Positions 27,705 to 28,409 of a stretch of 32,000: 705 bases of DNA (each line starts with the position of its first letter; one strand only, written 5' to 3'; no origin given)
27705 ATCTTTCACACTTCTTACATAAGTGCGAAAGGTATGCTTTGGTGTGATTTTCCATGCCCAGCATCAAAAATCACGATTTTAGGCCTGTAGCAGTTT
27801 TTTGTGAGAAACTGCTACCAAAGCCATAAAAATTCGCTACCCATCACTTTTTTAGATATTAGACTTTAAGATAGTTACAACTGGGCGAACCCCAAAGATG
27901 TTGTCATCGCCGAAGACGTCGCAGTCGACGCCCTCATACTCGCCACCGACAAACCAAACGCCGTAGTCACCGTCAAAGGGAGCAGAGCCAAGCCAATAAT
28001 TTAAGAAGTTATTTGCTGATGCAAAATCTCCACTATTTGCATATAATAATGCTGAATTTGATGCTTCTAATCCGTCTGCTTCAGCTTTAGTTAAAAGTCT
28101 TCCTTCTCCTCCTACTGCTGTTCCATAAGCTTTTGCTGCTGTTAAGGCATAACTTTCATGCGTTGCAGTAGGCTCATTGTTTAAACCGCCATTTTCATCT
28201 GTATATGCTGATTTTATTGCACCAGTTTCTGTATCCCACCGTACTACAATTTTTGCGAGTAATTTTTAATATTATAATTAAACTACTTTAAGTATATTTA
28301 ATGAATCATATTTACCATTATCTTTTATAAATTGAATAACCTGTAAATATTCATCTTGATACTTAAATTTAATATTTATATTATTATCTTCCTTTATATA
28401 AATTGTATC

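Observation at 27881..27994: Adenine-poor, GC-rich island of NNC codons at the 3' end of a lectin-like ORF, the signature of a DGR variable region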

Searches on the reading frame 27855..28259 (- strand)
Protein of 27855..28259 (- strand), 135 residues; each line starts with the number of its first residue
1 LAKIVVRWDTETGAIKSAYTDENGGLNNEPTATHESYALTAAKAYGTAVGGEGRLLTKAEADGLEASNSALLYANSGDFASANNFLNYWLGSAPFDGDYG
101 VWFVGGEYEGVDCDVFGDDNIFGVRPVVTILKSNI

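Call 11: search_protein_families(library=pfam, proteins=[window:27855-28259:-], max_evalue=10)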
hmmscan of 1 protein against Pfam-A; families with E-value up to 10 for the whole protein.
seq(135 aa): 0 families

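Call 12: search_protein_families(library=ncbifam, proteins=[window:27855-28259:-], max_evalue=10)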
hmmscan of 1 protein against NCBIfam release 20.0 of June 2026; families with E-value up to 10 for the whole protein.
seq(135 aa): 0 families

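Call 13: find_homologous_proteins(query=window:27855-28259:-, max_evalue=0.001)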
Query seq(135 aa): 11 candidates shared short words with the query, none scored E <= 0.001.

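Call 19: search_protein_representatives(protein=window:27857-28259:-)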
Query: 134 residues. Proteins with E-value up to 0.001 (for the whole library): 129; up to 1e-10: 16; up to 1e-30: 1. The best 129 are listed.
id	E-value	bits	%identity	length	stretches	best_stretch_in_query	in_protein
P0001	4.3e-78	276.3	99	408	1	7-134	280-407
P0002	1.2e-18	83.8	48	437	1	8-133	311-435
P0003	1.9e-16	76.7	46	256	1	8-133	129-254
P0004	4.7e-14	68.9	38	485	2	37-133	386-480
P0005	6.0e-14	68.5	43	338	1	14-133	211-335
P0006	1.5e-13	67.3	41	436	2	38-133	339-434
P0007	1.7e-13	67.1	47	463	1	31-132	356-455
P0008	6.0e-13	65.3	48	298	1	25-132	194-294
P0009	1.7e-12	63.9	46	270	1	25-134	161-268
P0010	2.0e-12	63.6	46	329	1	36-133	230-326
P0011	3.3e-12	62.9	45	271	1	23-133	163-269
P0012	3.8e-12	62.7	47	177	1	42-132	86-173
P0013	6.2e-12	62.0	45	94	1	50-134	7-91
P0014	1.6e-11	60.7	46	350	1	26-131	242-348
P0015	1.8e-11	60.5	47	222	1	39-133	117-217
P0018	2.2e-10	57.0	42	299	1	32-133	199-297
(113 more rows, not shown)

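Call 22: find_encoding_contigs(protein=P0001, flank=10000, max_places=10)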
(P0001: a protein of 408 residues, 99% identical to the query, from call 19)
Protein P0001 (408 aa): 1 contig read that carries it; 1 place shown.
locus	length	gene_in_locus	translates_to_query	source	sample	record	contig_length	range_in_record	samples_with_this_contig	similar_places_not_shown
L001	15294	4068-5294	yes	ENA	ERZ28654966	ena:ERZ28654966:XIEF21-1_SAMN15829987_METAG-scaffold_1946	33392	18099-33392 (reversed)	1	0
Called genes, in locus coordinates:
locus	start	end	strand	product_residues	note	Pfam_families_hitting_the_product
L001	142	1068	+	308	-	PF00005:ABC_tran, PF13304:AAA_21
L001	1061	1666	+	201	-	-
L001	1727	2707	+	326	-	PF12698:ABC2_membrane_3, PF12679:ABC2_membrane_2, PF10920:DUF2705, PF12730:ABC2_membrane_4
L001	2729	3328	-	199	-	PF06941:NT5C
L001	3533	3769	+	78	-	PF00550:PP-binding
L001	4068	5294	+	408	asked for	PF09479:Flg_new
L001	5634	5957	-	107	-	PF22600:MTPAP-like_central (weak), PF01909:NTP_transf_2, PF18765:Polbeta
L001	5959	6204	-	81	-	-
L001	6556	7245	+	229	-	PF14622:Ribonucleas_3_3, PF00636:Ribonuclease_3, PF00035:dsrm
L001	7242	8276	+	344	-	PF04055:Radical_SAM, PF16199:Radical_SAM_C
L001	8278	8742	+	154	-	PF08660:Alg14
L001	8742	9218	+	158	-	PF04101:Glyco_tran_28_C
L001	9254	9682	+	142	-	PF02588:YitT_membrane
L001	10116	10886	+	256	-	PF00456:Transketolase_N, PF13292:DXP_synthase_N, PF00676:E1_dh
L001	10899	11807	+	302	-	PF02779:Transket_pyr, PF02780:Transketolase_C, PF22613:Transketolase_C_1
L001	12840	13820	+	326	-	PF16193:AAA_assoc_2, PF12002:MgsA_C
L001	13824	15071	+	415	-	PF18975:DUF5711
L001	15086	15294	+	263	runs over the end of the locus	-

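Call 33: find_encoding_contigs(protein=P0006, flank=10000, max_places=4)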
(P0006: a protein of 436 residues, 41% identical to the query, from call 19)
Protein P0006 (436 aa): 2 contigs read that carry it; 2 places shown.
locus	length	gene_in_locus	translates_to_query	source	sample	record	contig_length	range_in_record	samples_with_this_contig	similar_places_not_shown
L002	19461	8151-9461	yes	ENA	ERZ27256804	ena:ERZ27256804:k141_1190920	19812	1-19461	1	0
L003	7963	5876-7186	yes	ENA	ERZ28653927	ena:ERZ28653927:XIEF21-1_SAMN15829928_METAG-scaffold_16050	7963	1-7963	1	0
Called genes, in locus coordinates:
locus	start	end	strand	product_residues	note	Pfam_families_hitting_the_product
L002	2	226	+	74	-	?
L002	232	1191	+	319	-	PF02775:TPP_enzyme_C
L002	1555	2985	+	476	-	PF00890:FAD_binding_2 (faint), PF01266:DAO (faint), PF03486:HI0933_like (faint), PF07992:Pyr_redox_2 (weak), PF21688:FAD-depend_C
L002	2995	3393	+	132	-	PF01743:PolyA_pol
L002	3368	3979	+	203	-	PF12627:PolyA_pol_RNAbd, PF01966:HD (weak)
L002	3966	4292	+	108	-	-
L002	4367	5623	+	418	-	PF00999:Na_H_Exchanger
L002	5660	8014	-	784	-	PF00488:MutS_V, PF20297:MSSS, PF01713:Smr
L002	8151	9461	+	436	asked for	-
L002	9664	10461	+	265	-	PF00142:Fer4_NifH (weak), PF01656:CbiA, PF02374:ArsA_ATPase, PF06564:CBP_BcsQ, PF09140:MipZ, PF10609:ParA, PF13614:AAA_31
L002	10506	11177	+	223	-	-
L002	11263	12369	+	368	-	PF01098:FTSW_RODA_SPOVE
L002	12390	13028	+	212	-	PF01207:Dus, PF01180:DHO_dh (weak)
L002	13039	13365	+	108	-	PF01207:Dus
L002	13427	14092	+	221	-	PF27667:YdcC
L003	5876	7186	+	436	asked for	-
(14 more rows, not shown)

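Call 34: find_encoding_contigs(protein=P0005, flank=10000, max_places=4)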
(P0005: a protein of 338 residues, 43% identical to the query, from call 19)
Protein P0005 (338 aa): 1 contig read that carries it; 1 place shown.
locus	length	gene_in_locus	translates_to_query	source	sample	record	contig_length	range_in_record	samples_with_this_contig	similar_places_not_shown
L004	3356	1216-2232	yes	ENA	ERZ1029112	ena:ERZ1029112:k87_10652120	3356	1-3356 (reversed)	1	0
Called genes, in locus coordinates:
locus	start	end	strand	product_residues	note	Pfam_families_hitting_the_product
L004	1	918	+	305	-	?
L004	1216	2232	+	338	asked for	-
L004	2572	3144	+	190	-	PF04383:KilA-N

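Call 35: find_encoding_contigs(protein=P0011, flank=10000, max_places=4)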
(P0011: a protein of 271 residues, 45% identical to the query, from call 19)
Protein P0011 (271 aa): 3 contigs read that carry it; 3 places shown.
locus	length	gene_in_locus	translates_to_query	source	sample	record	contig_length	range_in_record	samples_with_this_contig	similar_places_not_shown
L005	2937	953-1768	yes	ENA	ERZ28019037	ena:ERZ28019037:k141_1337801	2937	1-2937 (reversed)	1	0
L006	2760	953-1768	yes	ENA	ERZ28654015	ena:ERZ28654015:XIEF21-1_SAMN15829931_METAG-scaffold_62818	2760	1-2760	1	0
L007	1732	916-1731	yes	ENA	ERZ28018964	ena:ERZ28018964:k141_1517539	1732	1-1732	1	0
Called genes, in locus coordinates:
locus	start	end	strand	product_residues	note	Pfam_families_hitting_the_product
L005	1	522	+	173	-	?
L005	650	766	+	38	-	-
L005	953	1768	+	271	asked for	-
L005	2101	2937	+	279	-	?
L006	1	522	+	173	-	?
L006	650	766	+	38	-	-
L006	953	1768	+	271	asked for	-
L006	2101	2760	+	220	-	?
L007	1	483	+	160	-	?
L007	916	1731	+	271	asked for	?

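Call 40: list_cluster_members(proteins=[P0001, P0006, P0011, P0005, P0002, P0009, P0008, P0018])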
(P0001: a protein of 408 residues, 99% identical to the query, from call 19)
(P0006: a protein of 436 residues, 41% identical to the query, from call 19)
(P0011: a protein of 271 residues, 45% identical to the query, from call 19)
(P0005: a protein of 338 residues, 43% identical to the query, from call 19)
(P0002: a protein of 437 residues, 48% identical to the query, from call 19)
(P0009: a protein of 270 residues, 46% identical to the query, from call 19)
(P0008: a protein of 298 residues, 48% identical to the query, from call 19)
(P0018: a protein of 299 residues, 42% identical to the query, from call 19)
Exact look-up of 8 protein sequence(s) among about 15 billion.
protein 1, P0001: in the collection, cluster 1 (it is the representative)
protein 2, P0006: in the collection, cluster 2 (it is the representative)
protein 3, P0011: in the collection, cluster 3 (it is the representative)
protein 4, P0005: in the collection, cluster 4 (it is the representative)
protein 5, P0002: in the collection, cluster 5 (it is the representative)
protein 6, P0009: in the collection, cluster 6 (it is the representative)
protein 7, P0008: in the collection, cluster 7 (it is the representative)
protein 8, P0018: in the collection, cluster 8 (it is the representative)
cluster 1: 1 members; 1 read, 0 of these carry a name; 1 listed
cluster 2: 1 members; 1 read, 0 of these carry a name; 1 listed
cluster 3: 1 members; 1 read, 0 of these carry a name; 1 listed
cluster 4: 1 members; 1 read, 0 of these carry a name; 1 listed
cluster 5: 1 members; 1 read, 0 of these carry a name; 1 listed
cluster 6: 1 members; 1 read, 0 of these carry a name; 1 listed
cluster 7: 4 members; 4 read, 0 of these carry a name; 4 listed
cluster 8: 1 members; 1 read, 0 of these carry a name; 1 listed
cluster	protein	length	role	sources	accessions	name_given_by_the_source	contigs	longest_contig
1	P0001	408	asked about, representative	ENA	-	-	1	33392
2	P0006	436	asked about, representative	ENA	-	-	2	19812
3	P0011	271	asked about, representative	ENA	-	-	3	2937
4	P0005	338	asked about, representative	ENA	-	-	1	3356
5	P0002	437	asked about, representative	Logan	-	-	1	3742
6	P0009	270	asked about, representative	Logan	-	-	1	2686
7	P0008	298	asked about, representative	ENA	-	-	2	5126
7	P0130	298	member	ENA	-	-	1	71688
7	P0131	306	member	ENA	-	-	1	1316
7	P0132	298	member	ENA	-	-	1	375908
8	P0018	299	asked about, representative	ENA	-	-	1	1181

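Call 42: find_encoding_contigs(protein=P0132, flank=10000, max_places=3)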
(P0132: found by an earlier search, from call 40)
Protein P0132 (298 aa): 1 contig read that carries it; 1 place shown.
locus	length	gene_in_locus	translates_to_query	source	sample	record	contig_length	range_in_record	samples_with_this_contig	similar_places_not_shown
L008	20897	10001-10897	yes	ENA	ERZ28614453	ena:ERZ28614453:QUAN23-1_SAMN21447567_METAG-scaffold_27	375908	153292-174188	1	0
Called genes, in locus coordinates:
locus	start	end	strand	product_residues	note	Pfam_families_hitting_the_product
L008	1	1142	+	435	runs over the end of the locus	PF10396:TrmE_N, PF00350:Dynamin_N (faint), PF00009:GTP_EFTU (faint), PF12631:MnmE_helical, PF00071:Ras (weak), PF01926:MMR_HSR1, PF02421:FeoB_N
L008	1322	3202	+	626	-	PF01134:GIDA, PF01266:DAO (faint), PF07992:Pyr_redox_2, PF21680:GIDA_C_1st, PF13932:SAM_GIDA_C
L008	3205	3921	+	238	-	PF02527:GidB, PF05175:MTS (weak), PF13847:Methyltransf_31 (weak)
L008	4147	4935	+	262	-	PF00142:Fer4_NifH, PF01656:CbiA, PF02374:ArsA_ATPase (faint), PF06564:CBP_BcsQ, PF07015:VirC1 (faint), PF09140:MipZ (weak), PF10609:ParA, PF13614:AAA_31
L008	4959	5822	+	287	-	PF02195:ParB_N, PF17762:HTH_ParB, PF23552:ParB_C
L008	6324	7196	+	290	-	PF01734:Patatin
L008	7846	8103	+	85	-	PF13711:DUF4160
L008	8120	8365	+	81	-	PF10387:DUF2442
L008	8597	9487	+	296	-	-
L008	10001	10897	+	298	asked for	-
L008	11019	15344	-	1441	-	PF01548:DEDD_Tnp_IS110 (faint), PF01869:BcrAD_BadFG, PF09989:DUF2229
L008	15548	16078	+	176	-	PF10646:Germane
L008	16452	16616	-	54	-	-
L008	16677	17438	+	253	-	PF05175:MTS, PF02475:TRM5-TYW2_MTfase, PF02384:N6_Mtase (weak), PF06325:PrmA, PF12847:Methyltransf_18, PF01170:UPF0020 (weak), PF13847:Methyltransf_31, PF02390:Methyltransf_4 (weak), +2 more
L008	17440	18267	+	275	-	PF00590:TP_methylase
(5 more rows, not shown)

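Call 43: find_encoding_contigs(protein=P0130, flank=10000, max_places=3)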
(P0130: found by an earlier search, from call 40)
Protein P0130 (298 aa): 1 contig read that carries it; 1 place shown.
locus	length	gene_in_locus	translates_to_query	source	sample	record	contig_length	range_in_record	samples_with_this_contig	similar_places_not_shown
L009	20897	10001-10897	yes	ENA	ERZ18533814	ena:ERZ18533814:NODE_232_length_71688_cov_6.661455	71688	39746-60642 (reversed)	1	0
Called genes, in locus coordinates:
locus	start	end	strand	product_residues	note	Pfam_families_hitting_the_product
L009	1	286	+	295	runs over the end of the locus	PF02096:60KD_IMP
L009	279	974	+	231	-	PF14804:Jag_N, PF13083:KH_KhpA-B, PF01424:R3H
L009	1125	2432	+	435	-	PF10396:TrmE_N, PF00350:Dynamin_N (faint), PF00009:GTP_EFTU (faint), PF12631:MnmE_helical, PF00071:Ras (weak), PF01926:MMR_HSR1, PF02421:FeoB_N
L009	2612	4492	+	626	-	PF01134:GIDA, PF01266:DAO (faint), PF07992:Pyr_redox_2, PF21680:GIDA_C_1st, PF13932:SAM_GIDA_C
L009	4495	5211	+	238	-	PF02527:GidB, PF05175:MTS (weak), PF13847:Methyltransf_31 (weak)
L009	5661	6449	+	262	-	PF00142:Fer4_NifH, PF01656:CbiA, PF02374:ArsA_ATPase (weak), PF06564:CBP_BcsQ, PF07015:VirC1 (faint), PF09140:MipZ (weak), PF10609:ParA, PF13614:AAA_31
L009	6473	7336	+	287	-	PF02195:ParB_N, PF17762:HTH_ParB, PF23552:ParB_C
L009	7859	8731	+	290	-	PF01734:Patatin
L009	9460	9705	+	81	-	PF10387:DUF2442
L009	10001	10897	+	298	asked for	-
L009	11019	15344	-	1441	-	PF01548:DEDD_Tnp_IS110 (faint), PF01869:BcrAD_BadFG, PF09989:DUF2229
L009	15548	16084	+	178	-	PF10646:Germane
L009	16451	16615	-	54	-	-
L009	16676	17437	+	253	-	PF05175:MTS, PF02475:TRM5-TYW2_MTfase, PF02384:N6_Mtase (weak), PF06325:PrmA, PF12847:Methyltransf_18, PF01170:UPF0020 (weak), PF13847:Methyltransf_31, PF02390:Methyltransf_4 (weak), +2 more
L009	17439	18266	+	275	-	PF00590:TP_methylase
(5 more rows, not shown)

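Call 48: search_protein_families(library=pfam, proteins=[P0001])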
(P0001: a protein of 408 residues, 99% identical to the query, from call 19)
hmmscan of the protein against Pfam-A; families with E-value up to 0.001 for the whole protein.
P0001 (408 aa): 1 family
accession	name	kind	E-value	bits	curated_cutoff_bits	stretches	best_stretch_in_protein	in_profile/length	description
PF09479.16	Flg_new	-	9.6e-10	38.9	27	1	145-210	1-65/65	Listeria-Bacteroides repeat domain (List_Bact_rpt)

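Call 64: search_protein_families(library=pfam, alignment_id=A1, max_evalue=0.01)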
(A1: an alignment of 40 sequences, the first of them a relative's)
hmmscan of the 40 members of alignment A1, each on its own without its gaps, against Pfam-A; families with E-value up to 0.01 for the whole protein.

A. member 1, P0001 (408 aa): 1 family
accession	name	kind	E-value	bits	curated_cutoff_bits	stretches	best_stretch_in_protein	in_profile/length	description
PF09479.16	Flg_new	-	9.6e-10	38.9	27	1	145-210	1-65/65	Listeria-Bacteroides repeat domain (List_Bact_rpt)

B. families by the number of members that match (of 40 scanned): 12 families
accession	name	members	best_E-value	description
PF07963.17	N_methyl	11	1.3e-06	Prokaryotic N-terminal methylation motif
PF09479.16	Flg_new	6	2.9e-12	Listeria-Bacteroides repeat domain (List_Bact_rpt)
PF19789.6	DUF6273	5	4e-05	Domain of unknown function (DUF6273)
PF18998.6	Flg_new_2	3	1e-05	Divergent InlB B-repeat domain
PF20260.4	PUA_4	1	7.1e-05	RNA methyltransferase PUA domain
PF02368.24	Big_2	1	0.00031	Bacterial Ig-like domain (group 2)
PF18200.7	Big_11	1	0.00081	Bacterial Ig-like domain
PF04689.18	S1FA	1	0.0016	DNA binding protein S1FA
PF14238.11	DUF4340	1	0.0026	Domain of unknown function (DUF4340)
PF13598.12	DUF4139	1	0.0068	Domain of unknown function (DUF4139)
PF07523.18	Big_3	1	0.0092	Bacterial Ig-like domain (group 3)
PF15593.11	Imm42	1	0.0094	Immunity protein 42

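Call 67: predict_structure(alignment_id=A1)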
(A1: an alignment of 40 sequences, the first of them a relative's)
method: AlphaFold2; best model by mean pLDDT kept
length: 408 residues; sequences in the alignment: 40
mean_pLDDT: 79.3   pTM: 0.62
mean pLDDT of the five models: 79.3, 79.2, 72.0, 71.9, 70.7
residues with pLDDT >= 90: 188; 70-90: 89; 50-70: 96; < 50: 35
segments of 3 or more residues with pLDDT < 50: 1-3, 113-139
pLDDT, mean of each block of 10 residues (from residue 1): 64 89 72 66 70 69 60 56 55 56 54 47 44 39 80 82 88 91 91 92 92 95 91 96 97 80 61 91 91 82 68 93 96 97 96 93 91 94 96 94 94
secondary structure, 60 per line:
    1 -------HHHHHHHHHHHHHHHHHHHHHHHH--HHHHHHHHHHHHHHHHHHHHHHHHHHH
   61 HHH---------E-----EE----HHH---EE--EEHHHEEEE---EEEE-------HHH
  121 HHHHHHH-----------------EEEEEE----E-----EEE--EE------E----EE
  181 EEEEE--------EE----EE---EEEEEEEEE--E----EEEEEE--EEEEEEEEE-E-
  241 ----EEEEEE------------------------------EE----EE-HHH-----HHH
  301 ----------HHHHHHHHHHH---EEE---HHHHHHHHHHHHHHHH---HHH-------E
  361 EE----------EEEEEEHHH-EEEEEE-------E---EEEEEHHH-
elements in order: H8-31 H34-63 E100-103 E107-110 H118-127 E145-150 E161-163 E179-185 E205-213 E221-226 E229-237 E245-250 H311-321 E325-327 H331-346 E360-362 E373-378 E383-388 E400-404

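Call 70: fold_search(model_id=the predicted structure, library=pdb)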
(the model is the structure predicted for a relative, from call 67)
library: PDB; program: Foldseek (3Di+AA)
matches with E <= 10: 143; with E <= 0.001: 1
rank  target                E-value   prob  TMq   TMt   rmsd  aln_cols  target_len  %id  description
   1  9qa6                  8.5e-04  1.00  0.26  0.14  10.1       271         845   12  Cryo-EM structure of Thomasclavelia ramosa IgA peptidase (IgAse) active site mutant (S32-N876) (released 2025-06-25)
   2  10qf                  4.1e-03  0.99  0.15  0.12  12.7       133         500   19  Crystal Structure of Treponema denticola Sialidase (TDE_0471) (released 2026-02-25)
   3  10qi                  9.3e-03  0.98  0.14  0.12  12.6       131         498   20  Crystal Structure of Treponema denticola Sialidase (TDE_0471) D165A mutant bound to 3'-sialyllactose (only Neu5Ac visibl (released 2026-02-25)
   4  2y5p_C                4.7e-02  0.99  0.13  0.59   4.8        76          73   26  B-repeat of Listeria monocytogenes InlB (internalin B) (released 2011-02-23)
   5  7nms                  8.5e-02  0.99  0.15  0.16   2.9        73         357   26  InlB392_T332E: T332E variant of Listeria monocytogenes InlB (internalin B) residues 36-392 (released 2022-01-26)
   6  8q4e_A                2.6e-01  0.63  0.20  0.53   9.7       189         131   15  Structure of Legionella pneumophila Lcl C-terminal domain (released 2023-12-27)
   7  8rxx_SA               7.8e-01  0.02  0.09  0.12  16.6       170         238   13  CRYO-EM STRUCTURE OF LEISHMANIA MAJOR 80S RIBOSOME WITH A/P/E-site tRNA AND mRNA : LM32Cs3H1 sKO STRAIN (released 2024-05-15)
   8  1jwi_A                1.2e+00  0.12  0.13  0.34   7.1       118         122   14  Crystal Structure of Bitiscetin, a von Willeband Factor-dependent Platelet Aggregation Inducer. (released 2001-11-28)
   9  1sb2_B                1.4e+00  0.08  0.14  0.34   7.2       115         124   14  High resolution Structure determination of rhodocetin (released 2005-02-01)
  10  3s6x_B                1.4e+00  0.01  0.05  0.07  36.0       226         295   11  Structure of reovirus attachment protein sigma1 in complex with alpha-2,3-sialyllactose (released 2011-11-23)
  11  9cd2_B                1.5e+00  0.16  0.12  0.20   6.4       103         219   17  Structure of E. coli ZDHYS365 multi-ubiquitin domain protein (released 2025-04-02)
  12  6skf_Ad               1.7e+00  0.02  0.09  0.13  11.3       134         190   11  Cryo-EM Structure of T. kodakarensis 70S ribosome (released 2020-07-29)
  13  8vil_B                1.8e+00  0.08  0.19  0.19  14.6       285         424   12  EgtB-IV from Crocosphaera subtropica, an ergothioneine-biosynthetic type IV sulfoxide synthase in complex with N,N-dim (released 2024-08-07)
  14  2bps_A                1.9e+00  0.30  0.13  0.47   4.7        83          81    8  Ubiquitin-like protein YukD of Bacillus subtilis (released 2005-07-04)
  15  3s6x_A                1.9e+00  0.01  0.05  0.07  37.2       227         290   11  Structure of reovirus attachment protein sigma1 in complex with alpha-2,3-sialyllactose (released 2011-11-23)
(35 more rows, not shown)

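Call 73: search_solved_structures(query=A5, max_evalue=1)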
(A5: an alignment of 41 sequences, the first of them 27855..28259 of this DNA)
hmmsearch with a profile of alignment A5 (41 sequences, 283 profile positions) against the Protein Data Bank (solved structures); distinct sequences matched with E-value up to 1: 15.
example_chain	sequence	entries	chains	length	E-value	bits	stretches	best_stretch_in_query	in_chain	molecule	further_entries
9egp_A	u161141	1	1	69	2.8e-05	26.9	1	1-54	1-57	Geopilin domain 1 protein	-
7tgg_A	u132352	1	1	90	0.00047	22.9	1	1-50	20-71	Geopilin domain 1 protein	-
8pfb_G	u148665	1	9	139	0.001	21.7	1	11-80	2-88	Type IV pilin PilE1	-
6xxd_A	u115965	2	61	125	0.0045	19.7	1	11-75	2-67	PilA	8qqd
9lab_B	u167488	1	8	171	0.0051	19.5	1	1-34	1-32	MSHA major pilin subunit MshA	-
8qqj_J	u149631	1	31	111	0.013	18.2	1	11-75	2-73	Type IV narrow pilus major component PilA5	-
6xxe_A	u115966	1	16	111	0.013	18.1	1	11-75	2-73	Uncharacterized protein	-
9laa_A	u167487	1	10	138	0.022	17.4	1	3-79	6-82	Type IV pilin protein PilA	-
9hmf_O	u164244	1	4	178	0.27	13.8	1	3-56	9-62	Flagellar protein FliL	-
2m7g_A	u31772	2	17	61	0.35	13.5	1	11-53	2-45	Geopilin domain 1 protein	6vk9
7jg5_b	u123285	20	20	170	0.49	13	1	13-112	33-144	ATP synthase subunit b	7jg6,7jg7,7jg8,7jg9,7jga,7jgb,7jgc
5o4u_A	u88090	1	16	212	0.52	12.9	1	12-92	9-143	Flagellin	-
7njk_b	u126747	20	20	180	0.56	12.8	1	13-112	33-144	ATP synthase subunit b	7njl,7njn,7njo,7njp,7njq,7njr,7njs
1oqw_A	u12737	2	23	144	0.69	12.5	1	11-74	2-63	Fimbrial protein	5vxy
8tob_GA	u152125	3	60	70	0.92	12.1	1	11-57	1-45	Fimbrial protein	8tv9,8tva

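Call 81: predict_structure(alignment_id=A5)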
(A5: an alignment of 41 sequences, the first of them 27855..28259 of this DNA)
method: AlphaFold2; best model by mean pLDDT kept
length: 135 residues; sequences in the alignment: 41
mean_pLDDT: 81.6   pTM: 0.77
mean pLDDT of the five models: 81.6, 81.5, 80.2, 79.5, 75.3
residues with pLDDT >= 90: 52; 70-90: 48; 50-70: 34; < 50: 1
segments of 3 or more residues with pLDDT < 50: none
pLDDT, mean of each block of 10 residues (from residue 1): 58 66 75 69 93 94 93 82 87 77 91 81 90 90
secondary structure, 60 per line:
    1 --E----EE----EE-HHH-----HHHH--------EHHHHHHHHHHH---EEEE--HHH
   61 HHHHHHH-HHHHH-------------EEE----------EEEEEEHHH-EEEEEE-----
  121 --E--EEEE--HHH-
elements in order: H25-28 H38-48 E52-55 H58-67 H69-73 E87-89 E100-105 E110-115 E126-129
